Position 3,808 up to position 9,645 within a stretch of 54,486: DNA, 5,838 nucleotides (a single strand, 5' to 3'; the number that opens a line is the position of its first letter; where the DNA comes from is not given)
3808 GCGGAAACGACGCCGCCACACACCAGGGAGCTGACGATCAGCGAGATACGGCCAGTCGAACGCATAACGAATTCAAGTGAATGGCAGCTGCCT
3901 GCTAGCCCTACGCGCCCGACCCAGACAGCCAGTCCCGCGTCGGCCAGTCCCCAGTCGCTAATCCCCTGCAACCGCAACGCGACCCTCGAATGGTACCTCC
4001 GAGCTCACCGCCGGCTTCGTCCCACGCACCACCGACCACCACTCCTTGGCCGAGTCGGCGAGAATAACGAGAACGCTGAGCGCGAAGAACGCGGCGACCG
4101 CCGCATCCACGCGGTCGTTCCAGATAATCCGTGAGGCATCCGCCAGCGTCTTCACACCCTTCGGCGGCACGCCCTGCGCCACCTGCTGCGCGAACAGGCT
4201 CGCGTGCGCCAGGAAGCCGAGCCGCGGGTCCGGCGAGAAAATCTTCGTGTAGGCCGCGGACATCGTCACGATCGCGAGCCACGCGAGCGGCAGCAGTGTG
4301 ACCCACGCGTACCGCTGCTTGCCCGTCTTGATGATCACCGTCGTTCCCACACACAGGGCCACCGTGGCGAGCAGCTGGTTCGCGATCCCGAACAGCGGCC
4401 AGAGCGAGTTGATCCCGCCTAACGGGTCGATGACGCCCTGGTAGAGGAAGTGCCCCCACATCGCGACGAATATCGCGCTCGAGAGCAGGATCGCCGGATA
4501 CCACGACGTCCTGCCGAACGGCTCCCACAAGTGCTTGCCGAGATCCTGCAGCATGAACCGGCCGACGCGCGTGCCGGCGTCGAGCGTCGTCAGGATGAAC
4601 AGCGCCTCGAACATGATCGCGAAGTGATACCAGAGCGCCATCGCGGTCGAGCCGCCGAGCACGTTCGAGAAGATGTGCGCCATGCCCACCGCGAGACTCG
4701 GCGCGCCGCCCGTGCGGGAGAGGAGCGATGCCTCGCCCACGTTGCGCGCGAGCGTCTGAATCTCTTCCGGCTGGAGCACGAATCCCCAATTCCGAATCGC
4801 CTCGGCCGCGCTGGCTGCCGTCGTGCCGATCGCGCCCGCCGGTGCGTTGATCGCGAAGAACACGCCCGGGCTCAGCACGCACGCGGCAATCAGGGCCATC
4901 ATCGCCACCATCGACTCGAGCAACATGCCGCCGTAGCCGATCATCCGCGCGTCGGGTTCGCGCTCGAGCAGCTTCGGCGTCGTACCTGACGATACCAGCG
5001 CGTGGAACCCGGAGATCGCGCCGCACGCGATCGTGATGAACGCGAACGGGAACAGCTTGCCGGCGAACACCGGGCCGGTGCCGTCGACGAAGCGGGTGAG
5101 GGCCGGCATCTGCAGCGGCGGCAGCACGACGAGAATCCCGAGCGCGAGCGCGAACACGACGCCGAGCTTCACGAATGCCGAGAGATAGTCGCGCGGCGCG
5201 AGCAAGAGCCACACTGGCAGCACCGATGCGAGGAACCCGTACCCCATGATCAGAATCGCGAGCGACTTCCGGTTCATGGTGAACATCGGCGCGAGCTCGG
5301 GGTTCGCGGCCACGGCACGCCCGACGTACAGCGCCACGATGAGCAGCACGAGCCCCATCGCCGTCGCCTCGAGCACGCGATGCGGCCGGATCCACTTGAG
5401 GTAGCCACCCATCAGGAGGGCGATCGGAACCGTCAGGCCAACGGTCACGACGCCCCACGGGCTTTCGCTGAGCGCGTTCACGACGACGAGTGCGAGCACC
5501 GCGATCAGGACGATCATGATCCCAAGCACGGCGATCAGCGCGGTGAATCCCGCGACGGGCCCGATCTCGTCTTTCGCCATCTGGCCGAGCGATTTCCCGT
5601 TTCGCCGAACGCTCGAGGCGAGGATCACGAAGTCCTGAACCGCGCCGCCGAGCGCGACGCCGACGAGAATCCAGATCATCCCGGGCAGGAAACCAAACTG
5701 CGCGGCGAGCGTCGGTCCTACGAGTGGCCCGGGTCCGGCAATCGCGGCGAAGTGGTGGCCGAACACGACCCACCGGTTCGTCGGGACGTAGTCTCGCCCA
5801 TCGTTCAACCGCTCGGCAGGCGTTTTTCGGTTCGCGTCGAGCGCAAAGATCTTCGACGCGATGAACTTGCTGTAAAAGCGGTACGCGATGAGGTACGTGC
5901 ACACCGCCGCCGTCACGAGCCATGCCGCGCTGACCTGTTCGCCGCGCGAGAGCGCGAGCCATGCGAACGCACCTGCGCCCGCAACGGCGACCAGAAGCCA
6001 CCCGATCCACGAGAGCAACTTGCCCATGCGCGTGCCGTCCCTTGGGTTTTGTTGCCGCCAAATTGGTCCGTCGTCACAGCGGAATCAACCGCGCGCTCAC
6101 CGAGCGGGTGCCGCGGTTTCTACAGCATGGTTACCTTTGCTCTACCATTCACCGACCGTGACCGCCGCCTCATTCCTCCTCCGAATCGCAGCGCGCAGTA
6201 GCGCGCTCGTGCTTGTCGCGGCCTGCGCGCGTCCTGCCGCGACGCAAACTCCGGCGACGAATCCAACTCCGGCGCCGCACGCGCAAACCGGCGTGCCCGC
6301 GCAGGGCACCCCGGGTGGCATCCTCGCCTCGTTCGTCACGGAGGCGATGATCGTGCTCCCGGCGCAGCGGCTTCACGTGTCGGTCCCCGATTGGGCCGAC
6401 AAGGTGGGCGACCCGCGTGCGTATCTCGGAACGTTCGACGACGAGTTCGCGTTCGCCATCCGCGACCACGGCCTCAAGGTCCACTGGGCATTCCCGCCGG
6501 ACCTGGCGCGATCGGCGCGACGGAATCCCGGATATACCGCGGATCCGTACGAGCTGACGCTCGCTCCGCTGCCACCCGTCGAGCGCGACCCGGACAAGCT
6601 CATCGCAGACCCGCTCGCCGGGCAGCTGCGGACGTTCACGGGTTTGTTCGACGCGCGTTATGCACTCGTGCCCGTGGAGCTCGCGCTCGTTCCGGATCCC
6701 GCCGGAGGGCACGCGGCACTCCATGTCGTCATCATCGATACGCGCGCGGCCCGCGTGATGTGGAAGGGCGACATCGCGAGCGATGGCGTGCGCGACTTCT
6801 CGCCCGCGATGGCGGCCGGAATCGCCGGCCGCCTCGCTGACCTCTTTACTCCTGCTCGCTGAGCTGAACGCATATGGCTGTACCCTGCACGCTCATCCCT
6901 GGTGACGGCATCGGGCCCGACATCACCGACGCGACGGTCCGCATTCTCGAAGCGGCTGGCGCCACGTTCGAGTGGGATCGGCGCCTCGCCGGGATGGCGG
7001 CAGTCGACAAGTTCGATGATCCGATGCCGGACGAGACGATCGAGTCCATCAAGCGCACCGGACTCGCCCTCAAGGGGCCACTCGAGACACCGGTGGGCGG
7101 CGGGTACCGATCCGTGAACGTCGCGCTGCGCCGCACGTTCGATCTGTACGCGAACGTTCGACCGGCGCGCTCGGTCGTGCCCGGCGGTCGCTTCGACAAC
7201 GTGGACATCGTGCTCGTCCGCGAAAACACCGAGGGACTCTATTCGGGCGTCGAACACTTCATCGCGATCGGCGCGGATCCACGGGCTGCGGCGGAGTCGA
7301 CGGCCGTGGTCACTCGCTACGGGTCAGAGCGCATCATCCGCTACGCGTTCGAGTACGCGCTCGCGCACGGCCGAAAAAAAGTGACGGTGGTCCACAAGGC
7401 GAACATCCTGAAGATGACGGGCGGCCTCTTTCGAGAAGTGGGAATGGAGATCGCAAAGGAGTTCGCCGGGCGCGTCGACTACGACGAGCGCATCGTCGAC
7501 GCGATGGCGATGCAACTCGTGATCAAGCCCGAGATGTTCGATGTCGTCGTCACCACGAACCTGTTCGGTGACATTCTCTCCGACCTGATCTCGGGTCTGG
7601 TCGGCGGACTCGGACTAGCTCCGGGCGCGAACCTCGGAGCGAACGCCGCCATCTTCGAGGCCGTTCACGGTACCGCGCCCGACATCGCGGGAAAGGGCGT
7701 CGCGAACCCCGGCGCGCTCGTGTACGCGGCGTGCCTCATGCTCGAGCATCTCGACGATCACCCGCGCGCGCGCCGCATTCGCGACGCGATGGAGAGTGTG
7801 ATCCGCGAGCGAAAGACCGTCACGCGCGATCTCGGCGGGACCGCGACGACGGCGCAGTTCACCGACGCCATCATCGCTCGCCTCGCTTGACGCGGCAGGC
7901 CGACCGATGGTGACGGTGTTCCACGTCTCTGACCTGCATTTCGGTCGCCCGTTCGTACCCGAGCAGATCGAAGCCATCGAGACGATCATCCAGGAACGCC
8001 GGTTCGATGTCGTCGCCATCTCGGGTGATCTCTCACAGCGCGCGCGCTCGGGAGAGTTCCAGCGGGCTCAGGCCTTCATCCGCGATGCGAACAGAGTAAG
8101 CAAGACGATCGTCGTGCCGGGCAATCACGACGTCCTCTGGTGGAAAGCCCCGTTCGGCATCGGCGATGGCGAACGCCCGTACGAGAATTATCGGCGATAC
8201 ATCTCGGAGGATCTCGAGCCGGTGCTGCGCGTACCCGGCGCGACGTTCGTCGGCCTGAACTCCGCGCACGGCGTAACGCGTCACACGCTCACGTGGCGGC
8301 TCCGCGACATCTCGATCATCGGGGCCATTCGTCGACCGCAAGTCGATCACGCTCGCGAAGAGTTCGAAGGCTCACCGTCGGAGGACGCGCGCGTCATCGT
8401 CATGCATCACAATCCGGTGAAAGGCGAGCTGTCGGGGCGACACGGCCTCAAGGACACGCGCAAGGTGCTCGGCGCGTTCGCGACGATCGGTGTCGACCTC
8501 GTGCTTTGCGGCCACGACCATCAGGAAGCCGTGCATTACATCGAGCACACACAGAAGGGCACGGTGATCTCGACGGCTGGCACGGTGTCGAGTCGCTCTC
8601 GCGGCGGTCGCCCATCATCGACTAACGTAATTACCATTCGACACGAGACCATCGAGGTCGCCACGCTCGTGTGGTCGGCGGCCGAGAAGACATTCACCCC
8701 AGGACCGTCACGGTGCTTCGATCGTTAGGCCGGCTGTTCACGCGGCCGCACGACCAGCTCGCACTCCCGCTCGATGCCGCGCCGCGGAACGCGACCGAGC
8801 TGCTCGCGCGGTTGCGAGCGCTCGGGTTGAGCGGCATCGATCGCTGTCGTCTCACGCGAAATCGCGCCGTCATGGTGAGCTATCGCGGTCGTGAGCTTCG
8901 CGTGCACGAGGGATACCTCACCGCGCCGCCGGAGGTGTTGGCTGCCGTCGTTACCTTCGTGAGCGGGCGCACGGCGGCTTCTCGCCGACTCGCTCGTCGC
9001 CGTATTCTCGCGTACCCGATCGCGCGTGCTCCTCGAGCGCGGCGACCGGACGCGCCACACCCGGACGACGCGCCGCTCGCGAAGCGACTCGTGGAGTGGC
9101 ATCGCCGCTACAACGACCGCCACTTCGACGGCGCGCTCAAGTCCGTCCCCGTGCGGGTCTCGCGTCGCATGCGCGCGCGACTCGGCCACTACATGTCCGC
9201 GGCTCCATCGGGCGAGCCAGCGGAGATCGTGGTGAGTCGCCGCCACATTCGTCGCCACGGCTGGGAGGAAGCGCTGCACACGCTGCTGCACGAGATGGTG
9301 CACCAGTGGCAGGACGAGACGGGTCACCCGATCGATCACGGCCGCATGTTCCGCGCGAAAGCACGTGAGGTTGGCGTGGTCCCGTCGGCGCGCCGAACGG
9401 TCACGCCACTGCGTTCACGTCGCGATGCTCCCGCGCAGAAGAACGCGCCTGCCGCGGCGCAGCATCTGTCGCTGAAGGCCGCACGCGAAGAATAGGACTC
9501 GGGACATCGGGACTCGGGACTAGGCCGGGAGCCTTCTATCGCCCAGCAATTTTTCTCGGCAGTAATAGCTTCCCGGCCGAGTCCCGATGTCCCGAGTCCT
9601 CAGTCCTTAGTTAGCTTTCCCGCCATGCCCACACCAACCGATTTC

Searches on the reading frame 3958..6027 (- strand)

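Call 8: search_protein_families(library=ncbifam, proteins=[window:3958-6027:-])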
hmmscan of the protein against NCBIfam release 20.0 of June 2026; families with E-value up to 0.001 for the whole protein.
window:3958-6027:- (689 aa): 1 family
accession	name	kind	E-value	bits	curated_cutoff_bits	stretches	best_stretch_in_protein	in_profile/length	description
NF011590.0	PRK15015.1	equivalog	2.1e-258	859.5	1188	1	6-681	6-684/701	pyruvate/proton symporter CstA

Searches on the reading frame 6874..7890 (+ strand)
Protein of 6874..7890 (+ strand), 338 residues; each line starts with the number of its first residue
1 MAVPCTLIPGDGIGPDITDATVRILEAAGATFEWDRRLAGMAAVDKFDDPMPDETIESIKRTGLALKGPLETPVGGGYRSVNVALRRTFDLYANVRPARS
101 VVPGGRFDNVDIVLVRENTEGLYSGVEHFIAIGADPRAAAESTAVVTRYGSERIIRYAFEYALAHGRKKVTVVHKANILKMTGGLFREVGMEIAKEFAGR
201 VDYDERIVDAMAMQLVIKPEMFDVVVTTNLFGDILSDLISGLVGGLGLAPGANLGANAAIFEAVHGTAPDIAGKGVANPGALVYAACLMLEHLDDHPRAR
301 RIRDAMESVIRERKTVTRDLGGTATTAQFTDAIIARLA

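Call 49: search_protein_families(library=pfam, max_evalue=0.000001, proteins=[window:6874-7890:+])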
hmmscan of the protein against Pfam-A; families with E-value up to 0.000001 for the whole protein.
window:6874-7890:+ (338 aa): 1 family
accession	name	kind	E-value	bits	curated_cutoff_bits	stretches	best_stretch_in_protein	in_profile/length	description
PF00180.25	Iso_dh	-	8.3e-106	354.6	27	1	6-333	3-348/348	Isocitrate/isopropylmalate dehydrogenase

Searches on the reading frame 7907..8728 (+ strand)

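Call 49: search_protein_families(library=pfam, max_evalue=0.000001, proteins=[window:7907-8728:+])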
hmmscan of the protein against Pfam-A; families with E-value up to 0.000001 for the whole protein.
window:7907-8728:+ (273 aa): 2 families
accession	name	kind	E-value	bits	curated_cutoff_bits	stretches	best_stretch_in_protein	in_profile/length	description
PF00149.33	Metallophos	-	1.4e-18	68.4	21.5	1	3-206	2-190/191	Calcineurin-like phosphoesterase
PF12850.12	Metallophos_2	-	6.2e-09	36.5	27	1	4-241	3-148/154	Calcineurin-like phosphoesterase superfamily domain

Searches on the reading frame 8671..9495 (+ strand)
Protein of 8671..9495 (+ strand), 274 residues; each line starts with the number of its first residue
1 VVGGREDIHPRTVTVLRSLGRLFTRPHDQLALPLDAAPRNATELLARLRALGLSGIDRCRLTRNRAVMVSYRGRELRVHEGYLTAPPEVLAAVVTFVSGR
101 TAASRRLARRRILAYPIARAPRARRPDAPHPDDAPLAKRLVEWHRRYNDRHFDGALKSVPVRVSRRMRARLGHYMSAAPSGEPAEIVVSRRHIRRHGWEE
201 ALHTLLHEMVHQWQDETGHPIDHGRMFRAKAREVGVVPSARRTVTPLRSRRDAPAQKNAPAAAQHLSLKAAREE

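Call 49: search_protein_families(library=pfam, max_evalue=0.000001, proteins=[window:8671-9495:+])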
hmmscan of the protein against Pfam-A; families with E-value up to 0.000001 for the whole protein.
window:8671-9495:+ (274 aa): 1 family
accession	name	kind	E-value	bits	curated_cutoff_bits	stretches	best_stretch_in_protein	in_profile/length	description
PF10263.15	SprT-like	-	1e-12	48.3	25.6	1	142-237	3-98/108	SprT-like family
